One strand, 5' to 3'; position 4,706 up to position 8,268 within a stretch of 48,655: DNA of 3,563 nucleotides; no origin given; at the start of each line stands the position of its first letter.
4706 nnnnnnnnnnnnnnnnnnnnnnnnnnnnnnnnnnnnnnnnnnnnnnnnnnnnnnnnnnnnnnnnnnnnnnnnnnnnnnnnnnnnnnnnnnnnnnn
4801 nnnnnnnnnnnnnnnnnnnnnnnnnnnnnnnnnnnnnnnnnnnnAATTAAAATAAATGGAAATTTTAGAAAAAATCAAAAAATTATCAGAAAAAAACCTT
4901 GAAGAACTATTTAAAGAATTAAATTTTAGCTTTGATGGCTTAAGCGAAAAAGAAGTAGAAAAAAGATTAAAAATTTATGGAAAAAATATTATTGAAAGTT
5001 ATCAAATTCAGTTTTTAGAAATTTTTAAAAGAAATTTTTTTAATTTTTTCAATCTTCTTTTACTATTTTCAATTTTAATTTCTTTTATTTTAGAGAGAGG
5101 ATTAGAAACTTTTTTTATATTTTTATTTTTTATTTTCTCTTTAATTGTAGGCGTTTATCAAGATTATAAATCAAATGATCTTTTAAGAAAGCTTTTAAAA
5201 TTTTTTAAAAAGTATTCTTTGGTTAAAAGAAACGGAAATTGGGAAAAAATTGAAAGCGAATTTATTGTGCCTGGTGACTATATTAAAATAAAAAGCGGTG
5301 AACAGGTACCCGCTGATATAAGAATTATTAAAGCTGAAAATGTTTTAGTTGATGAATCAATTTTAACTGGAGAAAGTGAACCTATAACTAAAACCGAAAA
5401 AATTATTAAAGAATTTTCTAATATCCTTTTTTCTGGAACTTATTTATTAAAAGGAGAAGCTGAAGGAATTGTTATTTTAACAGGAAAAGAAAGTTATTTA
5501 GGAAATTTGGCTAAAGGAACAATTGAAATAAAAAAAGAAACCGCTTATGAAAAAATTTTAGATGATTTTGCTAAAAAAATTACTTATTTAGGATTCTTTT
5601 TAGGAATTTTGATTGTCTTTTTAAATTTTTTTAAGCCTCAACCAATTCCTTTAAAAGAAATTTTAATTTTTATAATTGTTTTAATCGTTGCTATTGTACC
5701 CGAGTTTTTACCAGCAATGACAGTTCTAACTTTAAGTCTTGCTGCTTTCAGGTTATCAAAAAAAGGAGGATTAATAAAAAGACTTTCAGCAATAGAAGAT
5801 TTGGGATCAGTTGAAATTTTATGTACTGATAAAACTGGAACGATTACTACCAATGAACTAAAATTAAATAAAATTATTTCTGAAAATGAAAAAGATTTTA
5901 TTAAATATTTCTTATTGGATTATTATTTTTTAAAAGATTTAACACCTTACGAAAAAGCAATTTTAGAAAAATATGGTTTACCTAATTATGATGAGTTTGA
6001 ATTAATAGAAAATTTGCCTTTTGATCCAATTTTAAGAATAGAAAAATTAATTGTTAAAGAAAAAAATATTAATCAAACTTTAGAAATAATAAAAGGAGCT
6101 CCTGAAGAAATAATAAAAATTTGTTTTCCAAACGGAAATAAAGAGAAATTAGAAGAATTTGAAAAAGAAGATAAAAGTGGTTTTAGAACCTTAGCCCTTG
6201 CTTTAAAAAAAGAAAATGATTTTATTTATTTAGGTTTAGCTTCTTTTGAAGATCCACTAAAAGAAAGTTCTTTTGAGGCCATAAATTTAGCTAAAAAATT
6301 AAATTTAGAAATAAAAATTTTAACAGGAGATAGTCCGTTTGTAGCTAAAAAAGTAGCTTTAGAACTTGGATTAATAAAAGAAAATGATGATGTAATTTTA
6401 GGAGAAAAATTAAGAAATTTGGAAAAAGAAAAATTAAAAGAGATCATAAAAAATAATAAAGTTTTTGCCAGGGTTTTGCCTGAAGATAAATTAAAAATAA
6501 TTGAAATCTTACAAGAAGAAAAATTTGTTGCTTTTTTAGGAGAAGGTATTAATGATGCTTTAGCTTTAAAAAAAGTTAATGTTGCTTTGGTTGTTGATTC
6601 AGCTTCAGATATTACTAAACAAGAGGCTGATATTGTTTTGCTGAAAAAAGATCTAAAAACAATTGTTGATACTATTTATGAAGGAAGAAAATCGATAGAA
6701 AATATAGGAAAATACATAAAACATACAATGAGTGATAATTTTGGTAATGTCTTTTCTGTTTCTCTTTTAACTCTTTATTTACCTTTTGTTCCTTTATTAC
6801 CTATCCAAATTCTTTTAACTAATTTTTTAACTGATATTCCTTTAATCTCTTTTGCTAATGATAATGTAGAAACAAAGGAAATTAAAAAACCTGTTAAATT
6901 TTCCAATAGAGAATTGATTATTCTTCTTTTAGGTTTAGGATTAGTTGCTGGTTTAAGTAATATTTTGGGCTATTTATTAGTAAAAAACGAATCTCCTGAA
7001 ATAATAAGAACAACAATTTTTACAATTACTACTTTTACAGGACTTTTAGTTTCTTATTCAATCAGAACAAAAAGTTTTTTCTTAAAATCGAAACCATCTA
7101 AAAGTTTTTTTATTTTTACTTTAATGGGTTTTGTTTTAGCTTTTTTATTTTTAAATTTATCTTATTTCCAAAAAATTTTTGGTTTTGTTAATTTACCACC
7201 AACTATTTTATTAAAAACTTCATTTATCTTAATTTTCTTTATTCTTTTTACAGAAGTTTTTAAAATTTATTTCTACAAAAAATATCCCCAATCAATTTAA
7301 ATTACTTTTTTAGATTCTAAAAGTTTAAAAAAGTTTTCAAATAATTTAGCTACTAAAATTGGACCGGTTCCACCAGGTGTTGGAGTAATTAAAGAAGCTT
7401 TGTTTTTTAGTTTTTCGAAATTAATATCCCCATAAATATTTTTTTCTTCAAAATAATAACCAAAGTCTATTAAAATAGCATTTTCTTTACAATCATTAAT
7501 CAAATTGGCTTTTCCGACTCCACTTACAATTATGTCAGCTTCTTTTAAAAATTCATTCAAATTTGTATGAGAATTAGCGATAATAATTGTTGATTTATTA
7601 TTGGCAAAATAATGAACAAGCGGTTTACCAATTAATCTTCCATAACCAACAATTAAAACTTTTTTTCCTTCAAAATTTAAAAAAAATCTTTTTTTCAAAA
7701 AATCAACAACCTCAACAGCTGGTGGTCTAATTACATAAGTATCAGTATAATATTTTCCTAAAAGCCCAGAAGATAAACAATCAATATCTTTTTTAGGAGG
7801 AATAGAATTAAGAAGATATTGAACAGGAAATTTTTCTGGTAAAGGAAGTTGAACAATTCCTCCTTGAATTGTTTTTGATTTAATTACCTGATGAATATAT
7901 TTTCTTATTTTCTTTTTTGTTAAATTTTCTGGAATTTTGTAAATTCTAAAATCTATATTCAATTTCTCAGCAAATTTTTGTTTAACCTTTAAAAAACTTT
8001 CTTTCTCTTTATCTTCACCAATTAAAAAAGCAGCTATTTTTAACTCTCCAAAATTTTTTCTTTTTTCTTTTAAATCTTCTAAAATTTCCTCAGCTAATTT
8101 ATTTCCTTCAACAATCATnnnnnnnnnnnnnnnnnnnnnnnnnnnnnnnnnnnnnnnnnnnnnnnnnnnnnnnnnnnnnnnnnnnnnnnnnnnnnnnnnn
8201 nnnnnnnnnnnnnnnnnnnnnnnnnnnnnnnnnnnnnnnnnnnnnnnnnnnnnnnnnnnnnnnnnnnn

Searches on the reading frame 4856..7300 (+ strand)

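Call 6: search_protein_families(library=pfam, proteins=[window:4856-7300:+], max_evalue=0.0001)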
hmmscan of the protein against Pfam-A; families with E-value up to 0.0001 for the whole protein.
window:4856-7300:+ (814 aa): 4 families
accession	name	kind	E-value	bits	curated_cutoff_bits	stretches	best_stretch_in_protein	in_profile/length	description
PF00122.25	E1-E2_ATPase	-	1.5e-42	145.6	28.1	1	119-303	5-181/181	E1-E2 ATPase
PF00689.26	Cation_ATPase_C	-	3.2e-16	60.1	27.3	1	645-804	2-174/175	Cation transporting ATPase, C-terminus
PF00690.31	Cation_ATPase_N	-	1.8e-13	50.4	20.4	1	12-76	3-69/69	Cation transporter/ATPase, N-terminus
PF00702.32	Hydrolase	-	2.7e-13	51.2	26.4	1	322-574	4-190/191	haloacid dehalogenase-like hydrolase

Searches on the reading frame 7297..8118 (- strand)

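Call 6: search_protein_families(library=pfam, proteins=[window:7297-8118:-], max_evalue=0.0001)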
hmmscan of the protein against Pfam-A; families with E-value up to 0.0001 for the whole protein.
window:7297-8118:- (273 aa): 2 families
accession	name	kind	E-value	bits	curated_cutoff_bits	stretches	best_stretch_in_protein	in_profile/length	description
PF02882.25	THF_DHG_CYH_C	-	2.1e-32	112.1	27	1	121-269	6-158/160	Tetrahydrofolate dehydrogenase/cyclohydrolase, NAD(P)-binding domain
PF00763.28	THF_DHG_CYH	-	1.3e-21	77.4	32.8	1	4-113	2-115/115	Tetrahydrofolate dehydrogenase/cyclohydrolase, catalytic domain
